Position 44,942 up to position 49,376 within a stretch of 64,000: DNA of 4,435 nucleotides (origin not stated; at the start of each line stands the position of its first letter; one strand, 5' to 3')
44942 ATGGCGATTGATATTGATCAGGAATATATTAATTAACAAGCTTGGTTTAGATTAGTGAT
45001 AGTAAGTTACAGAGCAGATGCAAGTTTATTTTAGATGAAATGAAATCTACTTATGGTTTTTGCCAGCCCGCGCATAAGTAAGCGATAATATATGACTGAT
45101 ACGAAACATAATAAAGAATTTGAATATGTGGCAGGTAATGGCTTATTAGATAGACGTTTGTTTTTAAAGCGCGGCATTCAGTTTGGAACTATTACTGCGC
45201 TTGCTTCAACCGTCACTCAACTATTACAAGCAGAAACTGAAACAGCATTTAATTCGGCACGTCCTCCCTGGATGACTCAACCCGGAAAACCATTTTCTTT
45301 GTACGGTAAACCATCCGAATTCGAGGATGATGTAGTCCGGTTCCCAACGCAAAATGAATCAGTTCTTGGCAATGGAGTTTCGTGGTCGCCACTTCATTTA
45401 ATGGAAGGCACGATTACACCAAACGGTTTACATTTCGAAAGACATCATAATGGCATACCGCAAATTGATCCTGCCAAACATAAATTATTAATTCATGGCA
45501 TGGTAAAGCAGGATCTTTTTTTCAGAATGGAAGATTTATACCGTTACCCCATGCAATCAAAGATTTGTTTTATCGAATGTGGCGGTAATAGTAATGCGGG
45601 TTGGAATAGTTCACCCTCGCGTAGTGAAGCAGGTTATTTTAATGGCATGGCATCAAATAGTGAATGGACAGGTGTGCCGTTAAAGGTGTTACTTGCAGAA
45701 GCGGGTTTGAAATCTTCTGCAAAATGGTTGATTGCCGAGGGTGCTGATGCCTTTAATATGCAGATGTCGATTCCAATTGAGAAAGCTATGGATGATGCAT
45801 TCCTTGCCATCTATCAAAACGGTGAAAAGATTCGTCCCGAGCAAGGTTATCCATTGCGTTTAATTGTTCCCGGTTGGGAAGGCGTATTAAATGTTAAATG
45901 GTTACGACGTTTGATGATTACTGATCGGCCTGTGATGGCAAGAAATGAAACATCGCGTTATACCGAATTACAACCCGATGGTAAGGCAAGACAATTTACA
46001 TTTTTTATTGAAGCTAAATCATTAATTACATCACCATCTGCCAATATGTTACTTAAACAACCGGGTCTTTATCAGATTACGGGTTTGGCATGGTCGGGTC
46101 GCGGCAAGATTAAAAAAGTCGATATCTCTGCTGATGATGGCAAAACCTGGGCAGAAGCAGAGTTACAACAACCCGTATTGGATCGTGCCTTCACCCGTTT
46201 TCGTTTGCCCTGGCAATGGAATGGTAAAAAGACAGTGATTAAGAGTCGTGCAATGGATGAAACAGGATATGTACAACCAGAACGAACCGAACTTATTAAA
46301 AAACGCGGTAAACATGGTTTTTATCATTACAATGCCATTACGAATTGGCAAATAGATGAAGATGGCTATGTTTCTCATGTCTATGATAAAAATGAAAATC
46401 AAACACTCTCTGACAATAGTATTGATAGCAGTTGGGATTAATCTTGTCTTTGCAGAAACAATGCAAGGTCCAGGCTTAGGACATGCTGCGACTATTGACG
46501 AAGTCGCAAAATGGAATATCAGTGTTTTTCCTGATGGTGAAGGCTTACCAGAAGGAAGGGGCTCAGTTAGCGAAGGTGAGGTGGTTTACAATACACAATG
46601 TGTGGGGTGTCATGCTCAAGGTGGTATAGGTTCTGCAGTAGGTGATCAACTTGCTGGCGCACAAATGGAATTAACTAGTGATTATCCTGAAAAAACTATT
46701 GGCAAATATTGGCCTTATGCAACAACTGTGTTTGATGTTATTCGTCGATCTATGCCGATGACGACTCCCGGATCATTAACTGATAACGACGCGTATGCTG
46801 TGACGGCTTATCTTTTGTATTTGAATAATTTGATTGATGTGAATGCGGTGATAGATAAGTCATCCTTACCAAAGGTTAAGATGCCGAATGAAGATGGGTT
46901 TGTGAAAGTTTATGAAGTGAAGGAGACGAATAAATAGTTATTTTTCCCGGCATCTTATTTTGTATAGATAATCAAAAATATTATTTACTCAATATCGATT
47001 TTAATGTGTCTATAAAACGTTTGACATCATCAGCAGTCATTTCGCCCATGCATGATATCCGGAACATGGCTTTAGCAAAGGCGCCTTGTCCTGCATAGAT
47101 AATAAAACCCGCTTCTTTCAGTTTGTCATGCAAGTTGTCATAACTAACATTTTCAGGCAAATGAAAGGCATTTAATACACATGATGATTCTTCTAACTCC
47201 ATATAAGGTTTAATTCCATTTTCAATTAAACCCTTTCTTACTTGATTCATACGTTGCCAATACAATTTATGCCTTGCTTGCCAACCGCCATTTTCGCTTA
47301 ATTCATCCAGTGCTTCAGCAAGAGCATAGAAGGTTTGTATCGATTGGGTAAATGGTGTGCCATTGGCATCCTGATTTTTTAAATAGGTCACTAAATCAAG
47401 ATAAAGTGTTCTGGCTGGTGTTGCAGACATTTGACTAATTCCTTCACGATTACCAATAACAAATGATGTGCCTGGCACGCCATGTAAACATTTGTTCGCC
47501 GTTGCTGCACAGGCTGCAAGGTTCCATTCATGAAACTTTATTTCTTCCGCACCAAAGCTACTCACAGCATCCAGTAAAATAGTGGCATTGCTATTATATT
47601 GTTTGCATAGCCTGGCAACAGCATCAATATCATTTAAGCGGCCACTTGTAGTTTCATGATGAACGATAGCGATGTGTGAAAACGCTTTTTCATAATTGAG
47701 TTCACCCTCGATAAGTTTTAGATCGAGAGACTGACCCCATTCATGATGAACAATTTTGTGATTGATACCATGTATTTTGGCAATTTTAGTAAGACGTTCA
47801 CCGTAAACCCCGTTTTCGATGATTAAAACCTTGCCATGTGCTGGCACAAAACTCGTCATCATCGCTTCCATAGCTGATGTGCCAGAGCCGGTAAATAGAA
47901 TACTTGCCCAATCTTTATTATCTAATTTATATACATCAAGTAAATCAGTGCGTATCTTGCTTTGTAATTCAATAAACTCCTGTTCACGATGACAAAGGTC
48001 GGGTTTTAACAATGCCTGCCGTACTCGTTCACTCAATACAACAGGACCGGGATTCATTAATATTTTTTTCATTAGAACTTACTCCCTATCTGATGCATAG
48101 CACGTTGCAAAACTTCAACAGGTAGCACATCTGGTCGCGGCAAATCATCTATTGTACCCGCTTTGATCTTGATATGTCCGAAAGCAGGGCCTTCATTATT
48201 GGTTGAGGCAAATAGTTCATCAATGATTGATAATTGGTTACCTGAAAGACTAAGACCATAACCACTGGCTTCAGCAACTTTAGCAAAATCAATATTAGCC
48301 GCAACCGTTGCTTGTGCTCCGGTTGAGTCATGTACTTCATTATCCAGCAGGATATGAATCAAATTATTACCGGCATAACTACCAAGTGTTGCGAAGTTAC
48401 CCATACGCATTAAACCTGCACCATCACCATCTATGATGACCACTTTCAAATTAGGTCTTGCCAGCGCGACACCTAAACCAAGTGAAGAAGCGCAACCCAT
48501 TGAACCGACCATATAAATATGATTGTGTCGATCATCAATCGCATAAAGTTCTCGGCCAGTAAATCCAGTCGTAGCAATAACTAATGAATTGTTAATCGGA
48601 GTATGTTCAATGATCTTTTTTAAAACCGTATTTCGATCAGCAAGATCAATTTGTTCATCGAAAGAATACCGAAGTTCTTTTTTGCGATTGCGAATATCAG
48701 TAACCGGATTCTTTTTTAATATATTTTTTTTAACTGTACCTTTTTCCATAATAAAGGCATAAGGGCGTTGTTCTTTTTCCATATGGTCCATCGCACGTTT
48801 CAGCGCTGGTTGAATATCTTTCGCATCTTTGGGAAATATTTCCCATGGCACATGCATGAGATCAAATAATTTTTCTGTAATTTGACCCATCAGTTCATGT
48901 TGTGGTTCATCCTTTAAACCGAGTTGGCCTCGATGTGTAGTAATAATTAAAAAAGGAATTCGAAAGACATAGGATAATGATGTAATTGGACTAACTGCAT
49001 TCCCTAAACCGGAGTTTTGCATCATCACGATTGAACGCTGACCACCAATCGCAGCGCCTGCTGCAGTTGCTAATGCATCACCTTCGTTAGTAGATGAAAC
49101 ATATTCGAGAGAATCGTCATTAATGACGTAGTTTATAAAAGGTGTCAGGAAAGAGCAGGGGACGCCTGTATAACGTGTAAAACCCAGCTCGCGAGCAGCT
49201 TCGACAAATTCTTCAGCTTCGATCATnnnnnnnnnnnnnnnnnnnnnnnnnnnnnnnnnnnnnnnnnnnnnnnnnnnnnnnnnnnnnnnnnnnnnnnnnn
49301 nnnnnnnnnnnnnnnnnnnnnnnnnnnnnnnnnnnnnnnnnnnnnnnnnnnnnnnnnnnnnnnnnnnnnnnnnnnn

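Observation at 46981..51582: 2-aminoethylphosphonate cluster with a Ppm-cytidylyltransferase fusion plus a second nucleotidyltransferase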

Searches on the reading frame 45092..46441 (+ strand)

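Call 3: search_protein_families(library=pfam, proteins=[window:45092-46441:+])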
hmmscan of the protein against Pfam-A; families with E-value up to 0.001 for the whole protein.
window:45092-46441:+ (449 aa): 2 families
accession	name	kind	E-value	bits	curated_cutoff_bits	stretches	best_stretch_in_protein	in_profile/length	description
PF00174.25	Oxidored_molyb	-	2.9e-47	160.8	24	1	119-281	1-165/169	Oxidoreductase molybdopterin binding domain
PF03404.22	Mo-co_dimer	-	6.6e-16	59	22.7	1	306-406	7-124/138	Mo-co oxidoreductase dimerisation domain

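Call 4: search_protein_families(library=ncbifam, proteins=[window:45092-46441:+])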
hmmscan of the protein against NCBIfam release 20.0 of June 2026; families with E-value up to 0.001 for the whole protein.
window:45092-46441:+ (449 aa): 4 families
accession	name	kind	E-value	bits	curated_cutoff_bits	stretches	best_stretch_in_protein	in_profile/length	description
TIGR04555.1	sulfite_DH_soxC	equivalog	4.8e-178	592.3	420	1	21-430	1-408/408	sulfite dehydrogenase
NF052245.1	SorA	equivalog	6.6e-43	146.9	600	1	104-400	66-378/396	SorA family sulfite dehydrogenase catalytic subunit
NF052247.1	SorT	equivalog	1.3e-41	142.7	570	1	126-401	86-368/387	SorT family sulfite dehydrogenase catalytic subunit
NF003767.0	PRK05363.1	equivalog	8.3e-05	22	207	0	192-279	145-248/320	protein-methionine-sulfoxide reductase catalytic subunit MsrP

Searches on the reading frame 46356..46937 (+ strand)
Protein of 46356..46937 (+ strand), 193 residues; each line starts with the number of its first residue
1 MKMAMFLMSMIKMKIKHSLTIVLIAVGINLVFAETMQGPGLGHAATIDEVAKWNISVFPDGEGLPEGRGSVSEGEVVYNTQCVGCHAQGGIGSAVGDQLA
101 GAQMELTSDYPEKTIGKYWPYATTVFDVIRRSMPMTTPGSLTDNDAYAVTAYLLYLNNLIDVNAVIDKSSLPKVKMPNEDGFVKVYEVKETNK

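Call 3: search_protein_families(library=pfam, proteins=[window:46356-46937:+])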
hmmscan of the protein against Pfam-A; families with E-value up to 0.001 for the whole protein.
window:46356-46937:+ (193 aa): 2 families
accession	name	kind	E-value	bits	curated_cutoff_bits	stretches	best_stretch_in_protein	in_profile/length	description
PF00034.26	Cytochrom_C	-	5.9e-10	40.8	21.3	1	72-156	2-89/90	Cytochrome c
PF13442.11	Cytochrome_CBB3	-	6.1e-10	39.7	27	1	71-153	3-68/68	Cytochrome C oxidase, cbb3-type, subunit III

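Call 4: search_protein_families(library=ncbifam, proteins=[window:46356-46937:+])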
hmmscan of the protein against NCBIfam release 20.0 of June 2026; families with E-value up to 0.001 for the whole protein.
window:46356-46937:+ (193 aa): 1 family
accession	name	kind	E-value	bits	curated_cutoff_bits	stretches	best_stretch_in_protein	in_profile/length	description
TIGR02603.1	CxxCH_TIGR02603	domain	0.00012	22.1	68.15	1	70-109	2-41/134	putative heme-binding domain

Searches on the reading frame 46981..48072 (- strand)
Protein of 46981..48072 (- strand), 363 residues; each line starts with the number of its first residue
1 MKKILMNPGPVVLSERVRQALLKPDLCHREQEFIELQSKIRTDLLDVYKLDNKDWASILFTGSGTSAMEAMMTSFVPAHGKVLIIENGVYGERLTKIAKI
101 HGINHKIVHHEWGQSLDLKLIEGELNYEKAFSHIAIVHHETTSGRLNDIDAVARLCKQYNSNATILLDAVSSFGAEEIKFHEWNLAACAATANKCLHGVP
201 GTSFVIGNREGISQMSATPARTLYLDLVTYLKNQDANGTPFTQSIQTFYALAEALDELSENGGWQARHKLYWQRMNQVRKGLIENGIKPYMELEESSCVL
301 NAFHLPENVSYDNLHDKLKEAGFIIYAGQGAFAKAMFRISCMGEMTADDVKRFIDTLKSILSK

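Call 3: search_protein_families(library=pfam, proteins=[window:46981-48072:-])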
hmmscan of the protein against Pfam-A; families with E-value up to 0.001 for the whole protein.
window:46981-48072:- (363 aa): 1 family
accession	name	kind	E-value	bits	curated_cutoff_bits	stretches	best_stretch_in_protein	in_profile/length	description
PF00266.25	Aminotran_5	-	2.9e-21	76.3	21.5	1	28-353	36-371/371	Aminotransferase class-V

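Call 4: search_protein_families(library=ncbifam, proteins=[window:46981-48072:-])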
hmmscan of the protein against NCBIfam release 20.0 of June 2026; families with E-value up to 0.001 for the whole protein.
window:46981-48072:- (363 aa): 9 families
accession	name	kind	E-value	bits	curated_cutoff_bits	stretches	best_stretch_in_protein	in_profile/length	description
TIGR03301.1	PhnW-AepZ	equivalog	2.9e-116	388.7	360.8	1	4-360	1-354/355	2-aminoethylphosphonate aminotransferase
NF010006.0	PRK13479.1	equivalog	2.1e-81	273.9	296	1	2-361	5-361/369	2-aminoethylphosphonate--pyruvate transaminase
TIGR02326.1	transamin_PhnW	equivalog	1.5e-77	261.2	400.8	1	3-359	4-358/363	2-aminoethylphosphonate--pyruvate transaminase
NF046070.1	PyrdoxPyrvTramin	equivalog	1.3e-37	129.5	600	1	4-346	7-348/369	pyridoxamine--pyruvate transaminase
NF045640.1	AspGlyoxATaseBhcA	equivalog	2.4e-36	125.5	650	1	6-347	8-350/395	L-aspartate--glyoxylate aminotransferase BhcA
TIGR01364.1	serC_1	equivalog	1e-12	47.6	443.6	1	26-359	36-353/358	phosphoserine transaminase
NF003764.0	PRK05355.1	equivalog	3.6e-12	45.9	253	1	26-359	39-351/357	3-phosphoserine/phosphohydroxythreonine transaminase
TIGR01977.1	am_tr_V_EF2568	hypoth_equivalog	1.6e-10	40.5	377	1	40-216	49-222/376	cysteine desulfurase family protein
TIGR01979.1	sufS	subfamily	5.2e-06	25.6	475.1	1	95-220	126-246/403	SufS family cysteine desulfurase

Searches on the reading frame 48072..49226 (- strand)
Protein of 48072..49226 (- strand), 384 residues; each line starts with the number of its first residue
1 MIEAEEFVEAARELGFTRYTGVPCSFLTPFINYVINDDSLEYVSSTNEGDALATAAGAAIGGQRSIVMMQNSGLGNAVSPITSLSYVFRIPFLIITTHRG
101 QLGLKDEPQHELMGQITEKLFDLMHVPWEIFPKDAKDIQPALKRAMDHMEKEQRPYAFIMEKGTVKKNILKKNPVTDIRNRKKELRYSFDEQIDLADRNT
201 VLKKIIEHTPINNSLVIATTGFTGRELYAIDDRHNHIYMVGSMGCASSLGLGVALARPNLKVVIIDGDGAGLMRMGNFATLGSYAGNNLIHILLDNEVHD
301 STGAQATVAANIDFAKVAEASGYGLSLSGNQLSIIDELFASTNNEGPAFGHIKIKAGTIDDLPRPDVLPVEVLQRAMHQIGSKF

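Call 3: search_protein_families(library=pfam, proteins=[window:48072-49226:-])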
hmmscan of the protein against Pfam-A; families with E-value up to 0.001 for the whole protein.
window:48072-49226:- (384 aa): 3 families
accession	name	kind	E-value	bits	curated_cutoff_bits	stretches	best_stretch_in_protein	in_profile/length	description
PF02775.26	TPP_enzyme_C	-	1.4e-13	51.3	21.9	1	238-326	25-124/151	Thiamine pyrophosphate enzyme, C-terminal TPP binding domain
PF02776.23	TPP_enzyme_N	-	3.8e-09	36.8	26.8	1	5-110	5-108/119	Thiamine pyrophosphate enzyme, N-terminal TPP binding domain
PF02779.29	Transket_pyr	-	0.0005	20.2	27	1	48-165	57-172/174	Transketolase, pyrimidine binding domain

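Call 4: search_protein_families(library=ncbifam, proteins=[window:48072-49226:-])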
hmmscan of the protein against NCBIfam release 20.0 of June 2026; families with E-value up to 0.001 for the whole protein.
window:48072-49226:- (384 aa): 32 families (the best 25 are shown)
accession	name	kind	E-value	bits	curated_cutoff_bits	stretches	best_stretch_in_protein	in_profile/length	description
TIGR03297.1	Ppyr-DeCO2ase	equivalog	1.1e-129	432.5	312.5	1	15-379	1-359/360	phosphonopyruvate decarboxylase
TIGR03846.1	sulfopy_beta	equivalog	8.7e-42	143.1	221.5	1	198-380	1-181/182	sulfopyruvate decarboxylase subunit beta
TIGR03845.1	sulfopyru_alph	equivalog_domain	2.5e-28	99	147.95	1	12-161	9-156/160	sulfopyruvate decarboxylase subunit alpha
NF004813.0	PRK06163.1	equivalog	4.4e-27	95.1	240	1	196-379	13-195/202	hypothetical protein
TIGR03336.1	IOR_alpha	equivalog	1.2e-10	40.4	650.9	1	9-87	17-94/595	indolepyruvate ferredoxin oxidoreductase subunit alpha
NF006524.0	PRK08978.1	equivalog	1e-08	33.9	738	1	176-297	332-456/548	acetolactate synthase 2 catalytic subunit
NF005485.1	PRK07092.1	equivalog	2.2e-08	33.3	493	1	9-154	9-150/523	benzoylformate decarboxylase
TIGR00118.1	acolac_lg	equivalog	1.4e-07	30.4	538.35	1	174-298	339-466/557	biosynthetic-type acetolactate synthase large subunit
NF005114.0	PRK06546.1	equivalog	5e-07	28.6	893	0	238-348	405-523/578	pyruvate dehydrogenase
NF006203.0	PRK08327.1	equivalog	2.8e-06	26.1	456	0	239-271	430-462/571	thiamine pyrophosphate-requiring protein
NF005584.0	PRK07282.1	equivalog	3e-06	26.1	970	0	157-286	333-463/566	acetolactate synthase large subunit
TIGR04377.1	myo_inos_iolD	equivalog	4.1e-06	25.7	715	1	184-315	386-513/616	3D-(3,5/4)-trihydroxycyclohexane-1,2-dione acylhydrolase (decyclizing)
NF006016.1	PRK08155.1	equivalog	6.8e-06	24.8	870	1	240-355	408-533/554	acetolactate synthase large subunit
NF005860.0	PRK07789.1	equivalog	8.4e-06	24.4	881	0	4-100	37-134/615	acetolactate synthase large subunit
NF005040.0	PRK06457.1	equivalog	1.4e-05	23.6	788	0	4-75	5-75/549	pyruvate dehydrogenase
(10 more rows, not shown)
